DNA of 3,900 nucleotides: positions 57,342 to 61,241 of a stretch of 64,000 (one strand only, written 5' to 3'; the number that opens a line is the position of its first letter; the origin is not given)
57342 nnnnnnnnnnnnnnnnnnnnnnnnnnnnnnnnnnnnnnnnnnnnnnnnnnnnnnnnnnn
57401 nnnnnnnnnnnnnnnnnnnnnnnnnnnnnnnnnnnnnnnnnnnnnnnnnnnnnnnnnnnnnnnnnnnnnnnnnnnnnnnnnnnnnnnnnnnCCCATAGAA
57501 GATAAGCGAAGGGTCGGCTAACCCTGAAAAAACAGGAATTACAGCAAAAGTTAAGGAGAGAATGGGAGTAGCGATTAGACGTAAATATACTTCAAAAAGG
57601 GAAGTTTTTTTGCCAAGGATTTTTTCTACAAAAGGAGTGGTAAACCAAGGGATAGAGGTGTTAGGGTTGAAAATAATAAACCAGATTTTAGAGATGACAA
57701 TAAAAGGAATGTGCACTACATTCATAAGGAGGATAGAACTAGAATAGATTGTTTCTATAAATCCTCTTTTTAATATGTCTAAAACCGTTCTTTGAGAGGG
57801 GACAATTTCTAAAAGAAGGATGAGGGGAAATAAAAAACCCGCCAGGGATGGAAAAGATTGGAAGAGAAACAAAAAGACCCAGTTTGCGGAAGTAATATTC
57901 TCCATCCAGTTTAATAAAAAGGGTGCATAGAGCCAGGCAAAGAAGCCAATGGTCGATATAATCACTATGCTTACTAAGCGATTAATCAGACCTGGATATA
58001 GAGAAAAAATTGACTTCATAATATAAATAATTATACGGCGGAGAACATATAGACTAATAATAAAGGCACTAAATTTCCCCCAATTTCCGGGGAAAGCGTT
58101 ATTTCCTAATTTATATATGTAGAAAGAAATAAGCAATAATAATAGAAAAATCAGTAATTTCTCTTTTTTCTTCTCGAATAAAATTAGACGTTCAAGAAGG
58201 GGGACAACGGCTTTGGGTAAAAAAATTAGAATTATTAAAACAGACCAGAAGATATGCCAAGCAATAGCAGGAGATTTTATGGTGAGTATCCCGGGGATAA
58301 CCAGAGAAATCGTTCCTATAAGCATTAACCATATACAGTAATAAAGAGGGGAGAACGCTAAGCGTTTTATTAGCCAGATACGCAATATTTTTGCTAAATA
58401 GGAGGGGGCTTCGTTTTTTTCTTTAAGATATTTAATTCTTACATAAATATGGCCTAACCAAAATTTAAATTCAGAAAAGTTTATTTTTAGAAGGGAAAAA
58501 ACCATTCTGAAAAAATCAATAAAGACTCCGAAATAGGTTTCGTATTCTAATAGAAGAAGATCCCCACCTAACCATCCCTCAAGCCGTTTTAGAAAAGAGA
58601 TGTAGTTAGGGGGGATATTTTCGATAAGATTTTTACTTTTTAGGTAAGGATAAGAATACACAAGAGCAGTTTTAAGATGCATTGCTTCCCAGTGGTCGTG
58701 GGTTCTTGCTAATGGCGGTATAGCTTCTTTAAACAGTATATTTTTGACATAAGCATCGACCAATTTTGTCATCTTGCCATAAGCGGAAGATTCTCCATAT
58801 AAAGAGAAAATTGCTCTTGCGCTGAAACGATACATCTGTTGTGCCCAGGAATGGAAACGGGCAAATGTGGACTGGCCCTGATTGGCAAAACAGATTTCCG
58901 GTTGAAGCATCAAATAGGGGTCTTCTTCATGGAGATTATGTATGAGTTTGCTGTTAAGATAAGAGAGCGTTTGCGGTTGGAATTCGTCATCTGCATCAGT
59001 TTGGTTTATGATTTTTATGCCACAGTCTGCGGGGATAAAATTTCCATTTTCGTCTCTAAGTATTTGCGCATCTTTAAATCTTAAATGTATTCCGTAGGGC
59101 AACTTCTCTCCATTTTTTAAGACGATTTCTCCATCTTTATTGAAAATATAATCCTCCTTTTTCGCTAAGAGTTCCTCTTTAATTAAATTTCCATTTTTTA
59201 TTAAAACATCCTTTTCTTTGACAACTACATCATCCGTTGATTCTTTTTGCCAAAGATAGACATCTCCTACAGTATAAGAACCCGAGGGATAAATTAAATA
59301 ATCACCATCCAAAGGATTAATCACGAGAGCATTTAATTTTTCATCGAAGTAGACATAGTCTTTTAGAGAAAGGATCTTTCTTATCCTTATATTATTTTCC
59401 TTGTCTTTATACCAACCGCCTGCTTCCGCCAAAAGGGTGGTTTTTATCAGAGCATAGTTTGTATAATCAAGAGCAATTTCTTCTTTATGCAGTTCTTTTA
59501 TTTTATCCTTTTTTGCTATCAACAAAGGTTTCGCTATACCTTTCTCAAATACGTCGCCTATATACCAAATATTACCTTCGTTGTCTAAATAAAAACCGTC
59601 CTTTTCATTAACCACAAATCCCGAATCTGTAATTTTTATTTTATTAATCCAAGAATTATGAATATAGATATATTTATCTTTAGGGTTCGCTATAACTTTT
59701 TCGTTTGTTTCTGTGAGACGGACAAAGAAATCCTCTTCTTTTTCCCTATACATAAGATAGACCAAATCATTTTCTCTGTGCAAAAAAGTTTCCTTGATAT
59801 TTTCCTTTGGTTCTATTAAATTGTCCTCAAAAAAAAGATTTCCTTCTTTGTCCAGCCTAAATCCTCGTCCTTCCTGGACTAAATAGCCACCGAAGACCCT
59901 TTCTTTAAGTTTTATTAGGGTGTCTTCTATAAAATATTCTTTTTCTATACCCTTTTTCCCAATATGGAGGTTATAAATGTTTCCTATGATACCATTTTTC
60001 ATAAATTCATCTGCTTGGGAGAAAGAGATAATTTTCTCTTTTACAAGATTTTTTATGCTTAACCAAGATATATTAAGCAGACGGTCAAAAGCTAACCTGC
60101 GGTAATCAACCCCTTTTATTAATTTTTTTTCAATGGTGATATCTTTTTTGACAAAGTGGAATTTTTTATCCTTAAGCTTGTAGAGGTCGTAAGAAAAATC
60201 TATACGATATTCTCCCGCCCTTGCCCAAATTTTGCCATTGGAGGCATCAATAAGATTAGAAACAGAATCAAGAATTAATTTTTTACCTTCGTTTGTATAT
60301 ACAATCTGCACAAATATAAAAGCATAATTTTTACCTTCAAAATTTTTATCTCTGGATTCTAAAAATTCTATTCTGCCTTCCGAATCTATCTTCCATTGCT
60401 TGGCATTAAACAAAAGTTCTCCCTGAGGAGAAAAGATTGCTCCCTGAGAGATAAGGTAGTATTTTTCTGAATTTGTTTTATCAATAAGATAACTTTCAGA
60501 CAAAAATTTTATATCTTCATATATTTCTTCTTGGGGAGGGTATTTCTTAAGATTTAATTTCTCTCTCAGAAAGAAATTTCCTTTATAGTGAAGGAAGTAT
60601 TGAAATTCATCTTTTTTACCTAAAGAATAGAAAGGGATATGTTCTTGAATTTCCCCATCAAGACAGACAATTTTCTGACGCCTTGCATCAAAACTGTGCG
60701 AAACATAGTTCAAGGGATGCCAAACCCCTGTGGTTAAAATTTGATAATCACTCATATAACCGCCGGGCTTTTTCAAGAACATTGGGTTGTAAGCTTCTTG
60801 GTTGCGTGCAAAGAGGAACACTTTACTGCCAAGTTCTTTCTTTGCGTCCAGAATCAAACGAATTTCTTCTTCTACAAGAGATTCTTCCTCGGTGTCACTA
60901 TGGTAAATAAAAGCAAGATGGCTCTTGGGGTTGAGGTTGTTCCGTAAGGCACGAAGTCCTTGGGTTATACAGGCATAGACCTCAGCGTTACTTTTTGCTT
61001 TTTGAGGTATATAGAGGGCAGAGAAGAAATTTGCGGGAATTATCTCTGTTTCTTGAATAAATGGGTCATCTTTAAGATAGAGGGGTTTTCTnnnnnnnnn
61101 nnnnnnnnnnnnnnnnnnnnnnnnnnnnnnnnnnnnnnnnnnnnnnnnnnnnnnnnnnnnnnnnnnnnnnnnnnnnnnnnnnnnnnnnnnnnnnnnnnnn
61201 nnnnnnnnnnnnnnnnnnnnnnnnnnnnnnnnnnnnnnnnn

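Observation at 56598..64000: Minus-strand operon: unknown 571-aa protein, PflX-like radical SAM enzyme, and a 1606-aa multi-TM protein with beta-repeat ectodomain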

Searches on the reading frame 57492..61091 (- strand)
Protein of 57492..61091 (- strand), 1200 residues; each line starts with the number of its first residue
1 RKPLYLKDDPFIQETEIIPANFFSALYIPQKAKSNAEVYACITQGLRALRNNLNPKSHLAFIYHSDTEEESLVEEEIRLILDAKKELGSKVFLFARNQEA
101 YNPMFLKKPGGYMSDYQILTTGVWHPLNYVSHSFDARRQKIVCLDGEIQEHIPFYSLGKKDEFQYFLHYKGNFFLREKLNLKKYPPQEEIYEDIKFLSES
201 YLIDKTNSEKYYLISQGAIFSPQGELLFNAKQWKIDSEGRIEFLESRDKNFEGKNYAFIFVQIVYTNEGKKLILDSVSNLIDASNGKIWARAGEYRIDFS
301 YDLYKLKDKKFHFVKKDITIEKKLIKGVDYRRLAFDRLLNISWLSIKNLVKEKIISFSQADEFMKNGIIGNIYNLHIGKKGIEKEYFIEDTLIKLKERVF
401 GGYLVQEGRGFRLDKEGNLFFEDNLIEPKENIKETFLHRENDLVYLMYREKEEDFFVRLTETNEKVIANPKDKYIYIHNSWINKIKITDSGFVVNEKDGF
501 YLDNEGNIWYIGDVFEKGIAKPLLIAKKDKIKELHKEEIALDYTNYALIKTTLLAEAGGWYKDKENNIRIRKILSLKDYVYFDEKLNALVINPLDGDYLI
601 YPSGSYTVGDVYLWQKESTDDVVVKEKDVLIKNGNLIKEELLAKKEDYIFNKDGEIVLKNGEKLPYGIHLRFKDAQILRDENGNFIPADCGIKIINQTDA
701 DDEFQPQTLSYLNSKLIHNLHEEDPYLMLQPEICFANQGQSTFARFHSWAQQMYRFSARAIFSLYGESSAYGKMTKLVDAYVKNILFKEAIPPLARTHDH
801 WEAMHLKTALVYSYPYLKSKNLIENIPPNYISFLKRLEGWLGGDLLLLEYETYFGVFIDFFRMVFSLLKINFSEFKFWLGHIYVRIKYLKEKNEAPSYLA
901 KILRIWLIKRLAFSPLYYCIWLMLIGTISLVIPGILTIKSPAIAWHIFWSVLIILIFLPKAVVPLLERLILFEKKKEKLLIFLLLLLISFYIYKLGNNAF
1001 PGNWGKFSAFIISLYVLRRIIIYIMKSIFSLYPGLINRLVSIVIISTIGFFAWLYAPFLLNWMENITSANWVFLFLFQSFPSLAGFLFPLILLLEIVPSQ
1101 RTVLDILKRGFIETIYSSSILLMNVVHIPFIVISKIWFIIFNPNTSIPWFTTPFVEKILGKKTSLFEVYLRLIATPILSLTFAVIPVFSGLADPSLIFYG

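Call 44: predict_structure(alignment_id=A2)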
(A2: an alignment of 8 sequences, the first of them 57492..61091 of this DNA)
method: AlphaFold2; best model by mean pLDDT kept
length: 1200 residues; sequences in the alignment: 8
mean_pLDDT: 46.6   pTM: 0.30
mean pLDDT of the five models: 46.6, 45.9, 45.3, 44.6, 42.0
residues with pLDDT >= 90: 0; 70-90: 171; 50-70: 319; < 50: 710
segments of 3 or more residues with pLDDT < 50: 1-30, 51-60, 91-142, 144-147, 150-163, 237-239, 245-248, 276-278, 322-405, 439-446, 452-471, 480-490, 513-520, 689-855, 890-980, 994-1001, 1021-1023, 1025-1041, 1044-1200
pLDDT, mean of each block of 10 residues (from residue 1): 28 29 36 58 56 43 54 65 58 40 25 27 28 33 48 34 55 70 69 64 64 62 65 52 52 57 69 61 71 64 73 72 35 24 36 37 29 29 23 33 46 66 60 54 46 42 31 63 41 60 73 41 71 72 69 75 81 70 63 66 72 76 74 73 80 69 72 70 55 26 25 25 23 24 29 32 29 28 30 28 31 30 27 27 27 48 56 69 58 33 30 34 34 31 38 38 36 41 51 49 56 59 45 44 46 38 33 38 37 37 35 30 32 35 30 27 31 34 32 29
secondary structure, 60 per line:
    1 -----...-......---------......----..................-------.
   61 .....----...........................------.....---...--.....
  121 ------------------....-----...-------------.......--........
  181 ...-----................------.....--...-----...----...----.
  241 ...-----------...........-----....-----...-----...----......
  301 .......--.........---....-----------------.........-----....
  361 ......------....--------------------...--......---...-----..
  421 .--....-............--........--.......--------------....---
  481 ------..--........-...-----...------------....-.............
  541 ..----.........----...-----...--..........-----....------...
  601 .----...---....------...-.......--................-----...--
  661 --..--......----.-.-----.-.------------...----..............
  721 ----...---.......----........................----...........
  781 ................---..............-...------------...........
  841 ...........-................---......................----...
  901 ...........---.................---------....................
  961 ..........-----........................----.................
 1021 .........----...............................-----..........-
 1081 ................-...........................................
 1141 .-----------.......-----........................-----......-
elements in order (helices of 4 or more, strands of 3 or more residues): H10-15 E25-30 H35-52 E60-65 H70-90 E91-96 H103-107 E116-120 E139-142 E148-150 E164-170 E173-183 E189-204 E211-215 E218-220 E226-228 E233-235 E240-243 E255-265 E271-274 E280-282 E288-290 E295-307 E310-318 H322-325 H343-351 H357-366 E373-376 E397-399 E402-407 E411-413 E419-421 E424-427 E432-440 E443-450 E453-459 E474-477 E491-495 E500-502 E508-510 E523-526 E531-542 E547-555 E560-562 E568-570 E573-576 E580-582 E588-591 E598-601 E606-608 E612-615 E622-624 E629-632 E635-644 E648-650 E656-658 E667-672 H707-720 H731-737 H742-765 H770-796 H800-813 H830-851 H853-868 H872-893 H898-911 H915-931 H941-970 H976-999 H1004-1029 H1034-1064 H1070-1079 H1081-1096 H1098-1141 H1153-1159 H1165-1188 H1194-1199

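Call 72: fold_search(model_id=the predicted structure, library=pdb)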
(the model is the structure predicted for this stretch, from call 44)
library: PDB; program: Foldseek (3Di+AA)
matches with E <= 10: 380; with E <= 0.001: 0
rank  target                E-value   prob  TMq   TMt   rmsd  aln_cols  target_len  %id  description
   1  5mdm_A                3.8e-03  0.23  0.05  0.11  21.4       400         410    8  Structural intermediates in the fusion associated transition of vesiculovirus glycoprotein (released 2016-12-14)
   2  8hmc_B                6.0e-03  0.10  0.06  0.06  33.2      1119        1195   10  base module state 1 of Tetrahymena IFT-A (released 2023-06-14)
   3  4d6w_B                2.6e-02  0.10  0.05  0.09  22.9       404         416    9  Crystal Structure of the low pH conformation of Chandipura Virus glycoprotein G ectodomain (released 2015-03-04)
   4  8f5o_B                3.4e-02  0.06  0.06  0.06  30.2      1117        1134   10  Structure of Leishmania tarentolae IFT-A (state 1) (released 2022-12-21)
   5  8fh3_B                4.4e-02  0.06  0.06  0.06  32.0       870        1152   10  Human IFT-A complex structures provide molecular insights into ciliary transport (released 2023-02-22)
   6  8hmf_D                4.4e-02  0.04  0.06  0.06  35.0      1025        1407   10  head module state 2 of Tetrahymena IFT-A (released 2023-06-14)
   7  9y6s_7K               6.0e-02  0.03  0.05  0.05  78.0      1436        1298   10  96-nm repeat of the Leishmania tarentolae doublet microtubule (released 2025-12-17)
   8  4d6w_A                8.2e-02  0.07  0.05  0.10  26.8       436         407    8  Crystal Structure of the low pH conformation of Chandipura Virus glycoprotein G ectodomain (released 2015-03-04)
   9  3ua4_A                1.4e-01  0.11  0.06  0.10  21.1       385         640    8  Crystal Structure of Protein Arginine Methyltransferase PRMT5 (released 2011-12-14)
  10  5juy_A                1.5e-01  0.04  0.07  0.07  28.4       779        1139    9  Active human apoptosome with procaspase-9 (released 2016-10-19)
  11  5juy_B                1.5e-01  0.04  0.07  0.06  28.4       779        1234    9  Active human apoptosome with procaspase-9 (released 2016-10-19)
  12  5tsp_A                2.6e-01  0.04  0.04  0.10  22.3       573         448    8  Crystal structure of the catalytic domain of Clostridium perfringens neuraminidase (NanI) in complex with a CHES (released 2017-03-29)
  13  8u5o                  2.6e-01  0.03  0.05  0.10  22.4       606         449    8  The structure of the catalytic domain of NanI sialdase in complex with Neu5Gc (released 2024-09-04)
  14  8u2a                  2.7e-01  0.03  0.05  0.09  22.7       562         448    8  Crystal structure of NanI in complex with Neu5,9Ac (released 2024-09-04)
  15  8bbg_B                2.7e-01  0.02  0.06  0.05  35.6      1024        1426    8  Structure of the IFT-A complex; anterograde IFT-A train model (released 2022-12-21)
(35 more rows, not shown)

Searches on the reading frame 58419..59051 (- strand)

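Call 21: search_protein_families(library=pfam, proteins=[window:58419-59051:-], max_evalue=10)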
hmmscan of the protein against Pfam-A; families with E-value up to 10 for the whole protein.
seq(211 aa): 1 family
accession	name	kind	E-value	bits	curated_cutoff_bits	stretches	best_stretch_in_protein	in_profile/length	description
PF25111.1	AtTam9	-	0.022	15.5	27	1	104-165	12-68/78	AtTam9 family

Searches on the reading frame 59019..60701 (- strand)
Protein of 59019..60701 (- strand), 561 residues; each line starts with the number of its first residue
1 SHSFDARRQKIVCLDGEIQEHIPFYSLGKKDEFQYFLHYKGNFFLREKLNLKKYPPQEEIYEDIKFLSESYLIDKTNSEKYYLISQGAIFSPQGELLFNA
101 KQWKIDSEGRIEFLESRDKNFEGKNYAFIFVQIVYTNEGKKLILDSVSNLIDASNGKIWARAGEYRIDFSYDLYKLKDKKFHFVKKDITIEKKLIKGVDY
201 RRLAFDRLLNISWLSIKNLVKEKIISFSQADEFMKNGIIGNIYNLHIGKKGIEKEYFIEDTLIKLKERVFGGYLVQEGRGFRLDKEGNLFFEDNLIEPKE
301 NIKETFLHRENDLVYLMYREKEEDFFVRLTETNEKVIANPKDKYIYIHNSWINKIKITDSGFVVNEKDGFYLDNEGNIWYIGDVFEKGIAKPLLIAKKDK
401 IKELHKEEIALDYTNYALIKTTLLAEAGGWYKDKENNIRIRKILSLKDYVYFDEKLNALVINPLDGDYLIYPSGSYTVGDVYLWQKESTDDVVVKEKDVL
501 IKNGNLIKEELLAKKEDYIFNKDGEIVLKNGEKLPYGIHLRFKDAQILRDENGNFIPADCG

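Call 81: predict_structure(alignment_id=A8)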
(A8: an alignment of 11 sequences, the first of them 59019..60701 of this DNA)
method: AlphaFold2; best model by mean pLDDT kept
length: 561 residues; sequences in the alignment: 11
mean_pLDDT: 85.0   pTM: 0.81
mean pLDDT of the five models: 85.0, 83.7, 83.5, 81.3, 78.6
residues with pLDDT >= 90: 242; 70-90: 257; 50-70: 56; < 50: 6
segments of 3 or more residues with pLDDT < 50: 29-31
pLDDT, mean of each block of 10 residues (from residue 1): 67 79 57 80 91 79 86 90 83 82 79 71 83 89 86 86 83 92 93 79 64 81 82 66 62 90 89 91 94 90 91 93 88 88 91 87 91 93 64 91 93 92 91 93 91 92 87 93 92 87 89 94 91 90 89 81 48
secondary structure, 60 per line:
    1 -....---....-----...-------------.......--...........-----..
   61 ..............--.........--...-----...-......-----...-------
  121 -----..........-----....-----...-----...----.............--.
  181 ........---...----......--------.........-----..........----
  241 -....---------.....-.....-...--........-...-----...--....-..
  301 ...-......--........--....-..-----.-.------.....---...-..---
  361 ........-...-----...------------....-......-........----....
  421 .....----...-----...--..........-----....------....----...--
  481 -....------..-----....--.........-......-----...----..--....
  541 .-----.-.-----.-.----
elements in order: E9-12 E18-20 E34-40 E43-53 E59-74 E77-85 E88-90 E96-98 E103-105 E111-113 E126-135 E141-144 E150-152 E158-160 E165-177 E180-188 H200-204 H213-221 H227-236 H242-245 E255-259 H261-265 E267-269 E272-276 E281-283 E289-291 E294-297 E305-310 E313-320 E323-326 E344-348 E361-365 E370-372 E378-380 E393-396 E401-403 E405-412 E417-425 E430-432 E438-440 E443-446 E450-452 E458-461 E468-471 E476-478 E482-485 E499-502 E505-513 E518-520 E526-528 E537-541

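Call 84: fold_search(model_id=the predicted structure, library=pdb)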
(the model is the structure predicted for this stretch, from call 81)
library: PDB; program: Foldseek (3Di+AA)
matches with E <= 10: 485; with E <= 0.001: 0
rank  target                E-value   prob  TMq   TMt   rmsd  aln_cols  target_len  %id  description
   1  4xe9                  5.4e-03  0.08  0.08  0.07  26.1       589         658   10  Crystal structure of the NanB sialidase from Streptococcus pneumoniae in complex with Optactin (released 2016-01-13)
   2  4xyx                  1.0e-02  0.05  0.07  0.06  26.7       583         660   11  NanB plus Optactamide (released 2016-02-10)
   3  2vw1                  1.1e-02  0.08  0.10  0.09  25.6       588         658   10  Crystal structure of the NanB sialidase from Streptococcus pneumoniae (released 2008-06-24)
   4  4xmi                  1.5e-02  0.08  0.09  0.08  25.8       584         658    9  Crystal structure of the K499G mutant of NanB sialidase from Streptococcus pneumoniae (released 2016-01-13)
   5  9g42_A                2.5e-02  0.03  0.07  0.04  29.9       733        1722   10  Mouse Teneurin2 dimer variant A0B0 (released 2026-01-21)
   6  7ban_A                2.6e-02  0.05  0.09  0.04  29.4       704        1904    8  human Teneurin4 Mut C2 (released 2022-01-12)
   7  6vhh_A                3.2e-02  0.03  0.07  0.04  30.3       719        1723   10  Human Teneurin-2 and human Latrophilin-3 binary complex (released 2020-06-03)
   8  5sum_B                3.6e-02  0.04  0.08  0.09  24.2       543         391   10  Ribosome assembly factor NSA1 (released 2017-04-26)
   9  4xog                  3.6e-02  0.04  0.07  0.07  26.4       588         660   10  CRYSTAL STRUCTURE OF THE NANB SIALIDASE FROM STREPTOCOCCUS PNEUMONIAE IN COMPLEX WITH Optactin and DANA (released 2016-02-03)
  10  7ktx_A                6.3e-02  0.02  0.07  0.06  29.7       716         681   10  Cryo-EM structure of Saccharomyces cerevisiae ER membrane protein complex bound to a Fab in DDM detergent (released 2020-12-02)
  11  8hme_D                6.7e-02  0.03  0.08  0.05  26.0       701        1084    9  head module state 1 of Tetrahymena IFT-A (released 2023-06-14)
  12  8hmf_D                7.4e-02  0.03  0.07  0.04  26.4       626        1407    8  head module state 2 of Tetrahymena IFT-A (released 2023-06-14)
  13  9d5n_CW               7.4e-02  0.02  0.06  0.06  46.9       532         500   10  48-nm doublet microtubule from Trichomonas vaginalis strain G3 (released 2025-05-14)
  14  22gu                  9.1e-02  0.08  0.09  0.14  20.2       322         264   11  Crystal structure of the CJ1041C protein from Campylobacter jejuni in complex with Ca2+ in space group P212121 (released 2026-04-01)
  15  4d6w_B                9.6e-02  0.05  0.08  0.10  26.1       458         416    9  Crystal Structure of the low pH conformation of Chandipura Virus glycoprotein G ectodomain (released 2015-03-04)
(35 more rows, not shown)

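Call 89: fold_search(model_id=the predicted structure, library=viral)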
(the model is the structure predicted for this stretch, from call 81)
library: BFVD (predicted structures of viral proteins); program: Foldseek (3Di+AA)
matches with E <= 10: 427; with E <= 0.001: 0
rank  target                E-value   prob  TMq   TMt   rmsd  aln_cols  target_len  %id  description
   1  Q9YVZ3                1.6e-03  0.13  0.07  0.08  31.4       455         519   12  Uncharacterized protein [Melanoplus sanguinipes entomopoxvirus]
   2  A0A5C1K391            4.0e-03  0.11  0.07  0.06  37.2       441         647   11  (no name in the UniProt tables at hand)
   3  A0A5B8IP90            1.2e-02  0.05  0.08  0.07  24.4       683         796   11  Uncharacterized protein [Mimiviridae sp. ChoanoV1]
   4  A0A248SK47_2          1.7e-02  0.04  0.07  0.04  33.0       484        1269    9  (no name in the UniProt tables at hand)
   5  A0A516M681            3.1e-02  0.06  0.09  0.08  24.8       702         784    8  (no name in the UniProt tables at hand)
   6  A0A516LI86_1          3.6e-02  0.06  0.11  0.06  26.9       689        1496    9  (no name in the UniProt tables at hand)
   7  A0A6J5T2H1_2          3.6e-02  0.03  0.08  0.06  36.0       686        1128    9  Uncharacterized protein [uncultured Caudovirales phage]
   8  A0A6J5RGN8            3.6e-02  0.02  0.06  0.05  29.3       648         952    9  Tail sheath protein [uncultured Caudovirales phage]
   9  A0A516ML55            3.8e-02  0.03  0.07  0.05  27.5       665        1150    9  (no name in the UniProt tables at hand)
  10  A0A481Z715            4.3e-02  0.06  0.09  0.10  21.6       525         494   11  Uncharacterized protein [Pithovirus LCPAC104]
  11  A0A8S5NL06            6.2e-02  0.02  0.07  0.08  29.0       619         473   10  Uncharacterized protein [Siphoviridae sp. ctK0l2]
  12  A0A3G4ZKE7            6.8e-02  0.02  0.07  0.07  27.5       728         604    8  Cell surface protein [Terrestrivirus sp.]
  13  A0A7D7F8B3            7.2e-02  0.04  0.07  0.07  37.9       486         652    7  Glycoprotein [dermapteran chu-related virus 142]
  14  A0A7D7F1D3            7.6e-02  0.05  0.08  0.07  36.4       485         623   10  Glycoprotein (Fragment) [Collembolan qin-related virus OKIAV112]
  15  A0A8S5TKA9            7.6e-02  0.03  0.07  0.06  32.8       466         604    8  Uncharacterized protein [Podoviridae sp. ctz6O13]
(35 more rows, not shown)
